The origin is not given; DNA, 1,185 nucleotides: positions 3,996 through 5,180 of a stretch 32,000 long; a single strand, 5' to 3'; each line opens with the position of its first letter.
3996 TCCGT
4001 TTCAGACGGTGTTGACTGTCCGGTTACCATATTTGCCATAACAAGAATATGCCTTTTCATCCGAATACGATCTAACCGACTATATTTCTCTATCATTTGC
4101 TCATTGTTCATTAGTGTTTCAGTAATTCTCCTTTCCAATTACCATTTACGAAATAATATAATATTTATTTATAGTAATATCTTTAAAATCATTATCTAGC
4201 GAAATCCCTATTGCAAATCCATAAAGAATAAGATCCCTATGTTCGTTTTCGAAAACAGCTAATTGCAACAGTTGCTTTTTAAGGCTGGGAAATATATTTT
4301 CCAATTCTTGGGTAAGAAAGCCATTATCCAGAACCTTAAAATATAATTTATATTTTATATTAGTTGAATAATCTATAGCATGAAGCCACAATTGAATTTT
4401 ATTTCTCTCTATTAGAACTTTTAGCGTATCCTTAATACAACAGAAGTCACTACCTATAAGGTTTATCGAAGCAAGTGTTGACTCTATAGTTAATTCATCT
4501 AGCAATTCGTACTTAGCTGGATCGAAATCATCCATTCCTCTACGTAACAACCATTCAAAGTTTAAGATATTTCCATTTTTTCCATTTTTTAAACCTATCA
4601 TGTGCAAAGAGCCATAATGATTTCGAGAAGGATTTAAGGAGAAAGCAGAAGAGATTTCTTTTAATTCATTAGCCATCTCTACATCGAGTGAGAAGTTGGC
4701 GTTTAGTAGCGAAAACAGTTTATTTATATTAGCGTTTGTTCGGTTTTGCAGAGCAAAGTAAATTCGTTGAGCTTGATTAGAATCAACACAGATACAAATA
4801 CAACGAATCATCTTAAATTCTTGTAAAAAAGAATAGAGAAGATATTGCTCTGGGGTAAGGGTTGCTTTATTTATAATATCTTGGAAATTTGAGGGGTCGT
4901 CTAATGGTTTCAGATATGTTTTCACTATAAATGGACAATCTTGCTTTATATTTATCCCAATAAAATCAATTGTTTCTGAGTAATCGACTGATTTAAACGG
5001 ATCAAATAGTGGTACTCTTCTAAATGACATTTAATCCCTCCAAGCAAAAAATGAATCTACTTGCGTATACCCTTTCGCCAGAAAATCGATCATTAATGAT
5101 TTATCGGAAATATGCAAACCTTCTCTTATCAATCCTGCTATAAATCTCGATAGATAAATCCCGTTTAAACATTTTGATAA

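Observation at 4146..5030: The 294-aa protein has a ten-strand, five-repeat pattern suggestive of an ABBA prenyltransferase barrel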

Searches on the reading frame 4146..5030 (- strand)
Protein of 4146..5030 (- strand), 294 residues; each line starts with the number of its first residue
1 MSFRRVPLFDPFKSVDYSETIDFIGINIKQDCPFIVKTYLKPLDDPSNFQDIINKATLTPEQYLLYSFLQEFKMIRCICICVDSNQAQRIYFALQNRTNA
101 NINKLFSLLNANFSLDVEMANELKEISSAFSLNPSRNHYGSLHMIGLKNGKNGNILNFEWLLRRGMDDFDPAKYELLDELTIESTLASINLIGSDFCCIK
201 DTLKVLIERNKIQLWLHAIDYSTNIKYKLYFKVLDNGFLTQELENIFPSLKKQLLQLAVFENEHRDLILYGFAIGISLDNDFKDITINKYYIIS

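Call 3: search_protein_families(library=pfam, proteins=[window:4146-5030:-], max_evalue=1)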
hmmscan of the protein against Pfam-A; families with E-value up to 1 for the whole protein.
window:4146-5030:- (294 aa): 2 families
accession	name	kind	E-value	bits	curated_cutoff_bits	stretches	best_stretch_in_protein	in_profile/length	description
PF19710.4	PIK3CG_ABD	-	0.19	11.7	27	1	163-227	23-89/194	PIK3 catalytic subunit gamma adaptor-binding domain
PF13448.11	DUF4114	-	0.89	11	27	0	124-169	30-75/85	Domain of unknown function (DUF4114)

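Call 4: search_protein_families(library=ncbifam, proteins=[window:4146-5030:-], max_evalue=1)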
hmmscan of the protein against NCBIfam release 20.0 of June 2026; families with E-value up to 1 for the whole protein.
window:4146-5030:- (294 aa): 0 families

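Call 5: find_homologous_proteins(query=window:4146-5030:-, max_evalue=0.001)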
Query window:4146-5030:- (294 aa): 6 proteins with E <= 0.001 among 1065 candidates.
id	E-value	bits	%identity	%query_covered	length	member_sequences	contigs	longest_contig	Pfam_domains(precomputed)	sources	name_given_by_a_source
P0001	6.8e-110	385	100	60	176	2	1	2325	-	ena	-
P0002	1.0e-23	102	35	93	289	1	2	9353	-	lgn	-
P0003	3.3e-22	97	33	93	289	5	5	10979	-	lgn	-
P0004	5.3e-20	90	34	94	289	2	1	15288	-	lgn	-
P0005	4.6e-18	84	32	92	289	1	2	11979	-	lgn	-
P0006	4.7e-17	81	32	88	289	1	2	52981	-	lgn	-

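Call 6: search_solved_structures(query=window:4146-5030:-, max_evalue=10, show_alignments=2)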
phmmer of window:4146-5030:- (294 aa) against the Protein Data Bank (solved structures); distinct sequences matched with E-value up to 10: 0.
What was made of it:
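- Closest known: DMATS-type and Orf2/CloQ-type ABBA aromatic prenyltransferases. Different: No significant sequence match for the protein itself (calls 3, 4, 6).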

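Call 10: find_encoding_contigs(protein=P0006, flank=10000, max_places=3)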
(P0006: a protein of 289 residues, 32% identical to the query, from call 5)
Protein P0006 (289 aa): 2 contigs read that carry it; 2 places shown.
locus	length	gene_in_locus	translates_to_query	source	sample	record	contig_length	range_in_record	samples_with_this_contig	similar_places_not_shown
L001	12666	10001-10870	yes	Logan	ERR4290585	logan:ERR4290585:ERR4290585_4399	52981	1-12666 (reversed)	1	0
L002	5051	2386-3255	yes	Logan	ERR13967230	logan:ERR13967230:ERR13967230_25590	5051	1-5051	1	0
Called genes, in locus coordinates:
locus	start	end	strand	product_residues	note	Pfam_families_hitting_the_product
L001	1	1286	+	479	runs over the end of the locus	PF00587:tRNA-synt_2b, PF03129:HGTP_anticodon, PF09180:ProRS-C_1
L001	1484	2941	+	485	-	PF02554:CstA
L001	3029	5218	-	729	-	PF13089:PP_kinase_N, PF02503:PP_kinase, PF17941:PP_kinase_C_1, PF13091:PLDc_2, PF13090:PP_kinase_C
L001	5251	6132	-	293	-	PF02541:Ppx-GppA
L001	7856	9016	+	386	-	PF04055:Radical_SAM, PF13353:Fer4_12 (weak)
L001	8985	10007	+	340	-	PF01636:APH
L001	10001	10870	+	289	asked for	-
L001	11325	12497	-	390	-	PF07454:SpoIIP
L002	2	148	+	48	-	?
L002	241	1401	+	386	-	PF04055:Radical_SAM, PF13353:Fer4_12 (weak)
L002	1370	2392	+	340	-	PF01636:APH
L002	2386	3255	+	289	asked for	-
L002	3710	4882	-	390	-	PF07454:SpoIIP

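Call 11: find_encoding_contigs(protein=P0004, flank=10000, max_places=3)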
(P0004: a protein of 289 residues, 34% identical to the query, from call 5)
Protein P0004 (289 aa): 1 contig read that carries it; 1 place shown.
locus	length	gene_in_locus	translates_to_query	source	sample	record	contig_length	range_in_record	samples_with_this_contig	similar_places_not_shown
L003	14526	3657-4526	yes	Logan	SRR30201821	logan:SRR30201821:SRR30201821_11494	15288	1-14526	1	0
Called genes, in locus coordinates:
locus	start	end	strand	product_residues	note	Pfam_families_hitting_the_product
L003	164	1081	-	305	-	PF02899:Phage_int_SAM_1, PF13495:Phage_int_SAM_4 (weak), PF00589:Phage_integrase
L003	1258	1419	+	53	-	-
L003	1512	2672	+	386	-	PF04055:Radical_SAM, PF13353:Fer4_12 (weak)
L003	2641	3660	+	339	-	PF01636:APH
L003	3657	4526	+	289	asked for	-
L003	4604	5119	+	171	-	PF00293:NUDIX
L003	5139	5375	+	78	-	-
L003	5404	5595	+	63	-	-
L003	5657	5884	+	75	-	-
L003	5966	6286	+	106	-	-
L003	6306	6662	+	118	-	-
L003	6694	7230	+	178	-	PF08238:Sel1 (faint)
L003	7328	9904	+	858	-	-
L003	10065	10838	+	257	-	PF02661:Fic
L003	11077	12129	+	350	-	PF19553:DUF6076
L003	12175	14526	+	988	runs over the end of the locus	PF00270:DEAD, PF04851:ResIII, PF00176:SNF2-rel_dom (faint), PF00271:Helicase_C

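Call 19: predict_structure(alignment_id=A1)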
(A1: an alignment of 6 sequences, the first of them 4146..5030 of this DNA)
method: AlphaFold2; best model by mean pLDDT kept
length: 294 residues; sequences in the alignment: 6
mean_pLDDT: 59.9   pTM: 0.58
mean pLDDT of the five models: 59.9, 54.3, 52.8, 50.4, 42.1
residues with pLDDT >= 90: 0; 70-90: 70; 50-70: 161; < 50: 63
segments of 3 or more residues with pLDDT < 50: 1-16, 48-51, 53-56, 133-143, 151-154, 161-176, 192-194
pLDDT, mean of each block of 10 residues (from residue 1): 36 50 64 64 55 52 59 62 55 67 75 66 64 44 49 51 42 48 56 57 75 65 66 69 75 75 69 70 57 52
secondary structure, 60 per line:
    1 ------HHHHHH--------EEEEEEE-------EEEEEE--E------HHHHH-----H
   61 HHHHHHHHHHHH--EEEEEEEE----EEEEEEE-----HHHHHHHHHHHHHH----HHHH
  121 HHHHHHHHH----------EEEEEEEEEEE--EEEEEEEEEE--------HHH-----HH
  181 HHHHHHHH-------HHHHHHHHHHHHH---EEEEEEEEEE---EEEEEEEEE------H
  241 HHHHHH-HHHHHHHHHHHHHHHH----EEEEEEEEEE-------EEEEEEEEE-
elements in order: H7-12 E21-27 E35-40 H50-54 H60-72 E75-82 E87-93 H99-112 H117-129 E140-150 E153-162 H179-188 H196-208 E212-221 E225-233 H240-246 H248-263 E268-277 E285-293

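Call 22: fold_search(model_id=the predicted structure, library=pdb)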
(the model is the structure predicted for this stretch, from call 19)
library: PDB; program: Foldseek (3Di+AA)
matches with E <= 10: 284; with E <= 0.001: 0
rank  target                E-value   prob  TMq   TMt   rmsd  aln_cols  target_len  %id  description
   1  8db1_D                9.1e-02  0.84  0.44  0.38   9.6       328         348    9  Crystal structure of native DMATS1 prenyltransferase (released 2022-09-28)
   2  8day_C                1.0e-01  0.90  0.50  0.42   8.2       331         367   10  Crystal Structure of DMATS1 prenyltransferase in complex with L-Tyr and DMSPP (released 2022-09-28)
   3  8day_D                1.1e-01  0.89  0.50  0.43   7.8       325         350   10  Crystal Structure of DMATS1 prenyltransferase in complex with L-Tyr and DMSPP (released 2022-09-28)
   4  8daz_D                1.2e-01  0.41  0.30  0.26  10.5       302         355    8  Crystal structure of DMATS1 prenyltransferase in complex with L-Trp and GSPP (released 2022-09-28)
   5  5yk9_B                1.4e-01  0.69  0.44  0.44   7.7       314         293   15  Crystal structure of selenomethionine-labelled indole prenyltransferase AmbP1 (released 2018-06-06)
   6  7yny_H                1.4e-01  0.06  0.14  0.13  19.5       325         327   10  Crystal structure of baculovirus LEF-3 from Helicoverpa armigera nucleopolyhedrovirus (released 2023-01-25)
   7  4ee6_A                1.7e-01  0.69  0.45  0.46   7.7       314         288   10  Crystal Structure of the Novel Phenazine Prenyltransferase EpzP (methylated) (released 2012-11-14)
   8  6vya_A                1.8e-01  0.90  0.55  0.44   6.9       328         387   11  Crystal structure of NotF in complex with brevianamide F and DMSPP (released 2021-02-03)
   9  5kd6_A                1.9e-01  0.84  0.51  0.40   7.0       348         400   13  Crystal structure of the aromatic prenyltransferase AtaPT from Aspergillus terreus A8-4 in complex with dimethylallyl  (released 2016-12-21)
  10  8daz_B                1.9e-01  0.80  0.50  0.42   8.5       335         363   11  Crystal structure of DMATS1 prenyltransferase in complex with L-Trp and GSPP (released 2022-09-28)
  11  5kcg_A                2.0e-01  0.75  0.48  0.38   7.4       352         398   14  Crystal structure of the aromatic prenyltransferase AtaPT (apo state) from Aspergillus terreus A8-4 (released 2016-12-21)
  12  5z43_B                2.1e-01  0.60  0.44  0.44   7.6       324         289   13  Crystal structure of prenyltransferase AmbP1 apo structure (released 2018-06-06)
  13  8day_B                2.8e-01  0.66  0.47  0.40   8.5       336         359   11  Crystal Structure of DMATS1 prenyltransferase in complex with L-Tyr and DMSPP (released 2022-09-28)
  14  4ee7_B                2.8e-01  0.57  0.45  0.46   7.9       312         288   10  Crystal Structure of the Novel Phenazine Prenyltransferase EpzP in complex with S-thiolodiphosphate (methylated) (released 2012-11-14)
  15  4ld7_O                2.9e-01  0.21  0.29  0.23  11.0       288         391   13  Crystal structure of AnaPT from Neosartorya fischeri (released 2013-12-11)
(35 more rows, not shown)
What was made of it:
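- The shallow-alignment model already pointed the same way (call 22).
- Tried and rejected: Built on 6 sequences, it was poor (pLDDT 60) and its Foldseek matches had E of about 0.1 (calls 19, 22).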

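Call 23: search_solved_structures(query=A1, max_evalue=10, show_alignments=3)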
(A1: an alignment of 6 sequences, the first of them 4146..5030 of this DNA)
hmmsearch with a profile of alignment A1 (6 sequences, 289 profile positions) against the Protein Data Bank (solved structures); distinct sequences matched with E-value up to 10: 1.
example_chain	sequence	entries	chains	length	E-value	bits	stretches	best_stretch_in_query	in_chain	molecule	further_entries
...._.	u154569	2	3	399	0.56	12.8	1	75-139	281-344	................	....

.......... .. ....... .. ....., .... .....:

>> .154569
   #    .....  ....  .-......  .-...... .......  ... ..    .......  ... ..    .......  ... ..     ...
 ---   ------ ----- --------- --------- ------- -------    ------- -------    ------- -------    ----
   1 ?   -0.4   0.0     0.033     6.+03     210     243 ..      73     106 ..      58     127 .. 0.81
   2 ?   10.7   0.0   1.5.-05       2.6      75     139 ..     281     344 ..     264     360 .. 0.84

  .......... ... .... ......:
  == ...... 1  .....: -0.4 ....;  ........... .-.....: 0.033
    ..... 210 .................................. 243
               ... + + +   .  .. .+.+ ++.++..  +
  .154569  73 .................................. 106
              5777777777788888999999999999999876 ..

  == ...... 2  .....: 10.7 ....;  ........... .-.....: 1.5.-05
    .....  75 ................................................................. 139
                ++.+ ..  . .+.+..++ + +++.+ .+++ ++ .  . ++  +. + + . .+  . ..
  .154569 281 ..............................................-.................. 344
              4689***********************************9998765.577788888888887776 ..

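Call 24: search_protein_families(library=pfam, alignment_id=A1, max_evalue=10)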
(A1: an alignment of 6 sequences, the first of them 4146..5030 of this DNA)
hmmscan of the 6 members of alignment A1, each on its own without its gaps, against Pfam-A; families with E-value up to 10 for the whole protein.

A. member 1, window:4146-5030:- (294 aa): 2 families
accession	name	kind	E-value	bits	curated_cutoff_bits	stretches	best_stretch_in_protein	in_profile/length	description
PF19710.4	PIK3CG_ABD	-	0.19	11.7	27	1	163-227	23-89/194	PIK3 catalytic subunit gamma adaptor-binding domain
PF13448.11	DUF4114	-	0.89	11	27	1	124-169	30-75/85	Domain of unknown function (DUF4114)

B. families by the number of members that match (of 6 scanned): 4 families
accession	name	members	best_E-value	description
PF05227.19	CHASE3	1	0.12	CHASE3 domain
PF16111.11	DUF4829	1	0.17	Domain of unknown function (DUF4829)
PF19710.4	PIK3CG_ABD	1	0.19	PIK3 catalytic subunit gamma adaptor-binding domain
PF13448.11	DUF4114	1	0.89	Domain of unknown function (DUF4114)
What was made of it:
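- Tried and rejected: Sequence searches against Pfam, NCBIfam and PDB found nothing (calls 3, 4, 6, 23, 24).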

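Call 25: search_protein_representatives(alignment_id=A1)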
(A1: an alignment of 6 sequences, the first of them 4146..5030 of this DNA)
Query: 6 sequences, 289 profile positions. Proteins with E-value up to 0.001 (for the whole library): 131; up to 1e-10: 111; up to 1e-30: 18. The best 131 are listed.
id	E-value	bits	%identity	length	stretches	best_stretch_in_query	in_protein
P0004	1.2e-147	507.4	-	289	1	1-289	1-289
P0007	3.1e-89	315.6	-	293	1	2-288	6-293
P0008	6.2e-75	268.7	-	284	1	3-287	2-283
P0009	5.4e-66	239.4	-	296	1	5-288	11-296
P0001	2.0e-63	231.0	-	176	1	109-287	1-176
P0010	5.7e-63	229.5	-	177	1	118-287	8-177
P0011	1.7e-62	227.9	-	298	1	3-288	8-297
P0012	5.0e-56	206.7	-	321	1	2-287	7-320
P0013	4.9e-52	193.6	-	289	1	4-285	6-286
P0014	3.3e-45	171.2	-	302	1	3-287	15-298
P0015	6.4e-45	170.2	-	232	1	6-223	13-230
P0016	2.5e-44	168.3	-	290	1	10-285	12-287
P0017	1.5e-40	155.9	-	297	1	3-288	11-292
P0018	5.2e-40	154.1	-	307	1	3-284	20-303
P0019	3.6e-37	144.8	-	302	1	2-288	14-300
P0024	6.5e-29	117.7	-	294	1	3-285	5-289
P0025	1.2e-27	113.5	-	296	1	16-285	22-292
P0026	1.7e-27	113.1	-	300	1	4-286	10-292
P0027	2.9e-27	112.3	-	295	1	2-285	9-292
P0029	7.1e-27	111.0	-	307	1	6-284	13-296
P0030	2.0e-26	109.5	-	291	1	6-285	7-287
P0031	9.2e-26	107.4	-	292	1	2-284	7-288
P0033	2.2e-23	99.5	-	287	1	5-285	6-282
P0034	2.5e-23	99.4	-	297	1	2-284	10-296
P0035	2.6e-23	99.3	-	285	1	6-284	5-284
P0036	2.8e-23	99.2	-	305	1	14-285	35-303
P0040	1.3e-22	97.0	-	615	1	16-285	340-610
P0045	5.8e-22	94.9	-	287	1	6-285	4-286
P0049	4.2e-21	92.1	-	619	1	4-285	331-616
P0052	7.7e-21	91.2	-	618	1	3-284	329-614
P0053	7.9e-21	91.2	-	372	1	4-286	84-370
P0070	3.3e-18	82.5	-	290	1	3-284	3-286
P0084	2.3e-16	76.5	-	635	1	5-284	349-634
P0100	7.5e-14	68.3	-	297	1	16-285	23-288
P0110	1.2e-11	61.1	-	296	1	15-285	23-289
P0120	9.1e-10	54.9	-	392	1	5-284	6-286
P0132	1.5e-05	41.0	-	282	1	15-286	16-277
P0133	1.6e-04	37.7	-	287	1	60-285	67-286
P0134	3.0e-04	36.8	-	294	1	11-286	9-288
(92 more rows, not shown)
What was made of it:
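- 4146..5030 (-): The 294-aa protein of the finding, predicted to fold as an ABBA (PT-barrel) enzyme and proposed to be a peptide prenyltransferase. Conserved barrel residues: D22, G25, N27, K37, Y39, R89, G146, R163, W215, D220, K226, K228, Y230, K232, G271, N288, Y290. About 131 representative relatives (call 25).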

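Call 27: search_protein_families(library=pfam, proteins=[P0040, P0049, P0052, P0084, P0053, P0120, P0007, P0134, P0133, P0132], max_evalue=0.1)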
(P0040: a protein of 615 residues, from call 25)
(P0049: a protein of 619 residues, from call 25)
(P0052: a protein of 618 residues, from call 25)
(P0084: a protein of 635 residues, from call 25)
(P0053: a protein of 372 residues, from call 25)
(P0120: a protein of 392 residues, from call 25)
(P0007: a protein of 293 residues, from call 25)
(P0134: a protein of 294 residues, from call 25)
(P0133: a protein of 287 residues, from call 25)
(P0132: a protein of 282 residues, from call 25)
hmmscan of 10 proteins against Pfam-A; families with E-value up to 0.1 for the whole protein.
P0040 (615 aa): 1 family
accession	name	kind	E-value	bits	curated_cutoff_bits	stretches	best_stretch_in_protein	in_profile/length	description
PF01136.24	Peptidase_U32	-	1.9e-26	93.3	22.4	1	93-284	5-202/233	Peptidase family U32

P0049 (619 aa): 2 families
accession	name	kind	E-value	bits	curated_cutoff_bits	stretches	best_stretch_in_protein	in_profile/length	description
PF01136.24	Peptidase_U32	-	3.1e-24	86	22.4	1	98-269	10-183/233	Peptidase family U32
PF03416.26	Peptidase_C54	-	0.022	14.7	25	1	450-515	192-253/276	Peptidase C54 catalytic domain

P0052 (618 aa): 2 families
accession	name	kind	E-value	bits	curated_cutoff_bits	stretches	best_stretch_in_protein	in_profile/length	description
PF01136.24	Peptidase_U32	-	2.4e-23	83.1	22.4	1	94-287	6-202/233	Peptidase family U32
PF01335.27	DED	-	0.00014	22.5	35.9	1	434-492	12-71/82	Death effector domain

P0084 (635 aa): 3 families
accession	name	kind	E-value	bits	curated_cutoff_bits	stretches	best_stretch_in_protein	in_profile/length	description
PF01636.29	APH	-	9.8e-07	29.2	23.2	1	116-247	97-215/239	Phosphotransferase enzyme family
PF19974.5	TCAD9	-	0.004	16.8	40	1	180-232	282-334/429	Ternary complex associated domain 9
PF01163.29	RIO1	-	0.095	12.7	22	0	174-220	105-148/187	RIO domain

P0053 (372 aa): 1 family
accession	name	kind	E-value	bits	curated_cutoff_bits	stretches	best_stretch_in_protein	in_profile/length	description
PF20547.3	DUF6761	-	0.041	14.4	27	0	39-90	14-64/82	Family of unknown function (DUF6761)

P0120 (392 aa): 1 family
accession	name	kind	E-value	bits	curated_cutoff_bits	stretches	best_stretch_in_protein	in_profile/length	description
PF05402.18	PqqD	-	0.0087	16.8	23.4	1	327-388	11-66/67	Coenzyme PQQ synthesis protein D (PqqD)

P0007 (293 aa): 0 families

P0134 (294 aa): 2 families
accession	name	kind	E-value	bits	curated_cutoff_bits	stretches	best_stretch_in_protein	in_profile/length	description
PF03448.22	MgtE_N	-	0.071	14.1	25.9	0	43-84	41-82/102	MgtE intracellular N domain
PF00410.24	Ribosomal_S8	-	0.088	13.2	24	1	57-119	30-92/126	Ribosomal protein S8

P0133 (287 aa): 0 families

P0132 (282 aa): 1 family
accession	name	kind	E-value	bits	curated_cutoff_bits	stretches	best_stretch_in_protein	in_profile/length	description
PF18830.6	LPD16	-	0.041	14.1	27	0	24-57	14-48/82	Large polyvalent protein-associated domain 16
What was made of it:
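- Fusions exist to the kinase, to U32 and weakly to PqqD (call 27).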

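Call 29: search_solved_structures(query=A2, max_evalue=10, show_alignments=3)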
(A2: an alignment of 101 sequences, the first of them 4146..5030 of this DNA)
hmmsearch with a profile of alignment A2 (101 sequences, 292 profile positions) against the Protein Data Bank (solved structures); distinct sequences matched with E-value up to 10: 7.
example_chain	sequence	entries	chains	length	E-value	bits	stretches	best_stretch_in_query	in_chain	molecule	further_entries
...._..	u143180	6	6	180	0.02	17.5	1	173-259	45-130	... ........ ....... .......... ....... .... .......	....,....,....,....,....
1sqw_A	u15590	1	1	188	0.022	17.4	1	173-259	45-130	Saccharomyces cerevisiae Nip7p homolog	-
1t5y_A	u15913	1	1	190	0.022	17.4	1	173-259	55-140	SACCHAROMYCES CEREVISIAE Nip7p HOMOLOG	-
8esq_l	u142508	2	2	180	0.073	15.7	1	176-243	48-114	60S ribosome subunit biogenesis protein nip7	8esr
3kzh_A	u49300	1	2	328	0.34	13.5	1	103-146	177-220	Probable sugar kinase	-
4n6t_A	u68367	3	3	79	0.65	12.5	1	115-187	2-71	Adhiron | Affimer binding protein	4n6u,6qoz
3ry7_A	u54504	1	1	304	0.86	12.2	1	100-165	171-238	Ribokinase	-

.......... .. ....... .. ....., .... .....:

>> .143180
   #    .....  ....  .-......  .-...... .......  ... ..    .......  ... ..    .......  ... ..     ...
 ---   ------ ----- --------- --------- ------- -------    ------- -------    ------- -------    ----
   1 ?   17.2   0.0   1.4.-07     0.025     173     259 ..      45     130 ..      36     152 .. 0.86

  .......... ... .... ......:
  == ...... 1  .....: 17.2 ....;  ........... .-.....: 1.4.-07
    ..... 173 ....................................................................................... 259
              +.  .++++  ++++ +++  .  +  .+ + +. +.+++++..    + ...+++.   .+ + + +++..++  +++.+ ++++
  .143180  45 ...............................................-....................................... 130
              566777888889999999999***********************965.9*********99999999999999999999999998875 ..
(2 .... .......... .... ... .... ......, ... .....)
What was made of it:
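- The window protein itself has no significant sequence match to any prenyltransferase model or PDB chain (calls 3, 4, 6, 23, 29).
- Tried and rejected: The 101-sequence profile against PDB sequences gave only a marginal NIP7 hit (E 0.02), which I rejected as chance (call 29).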
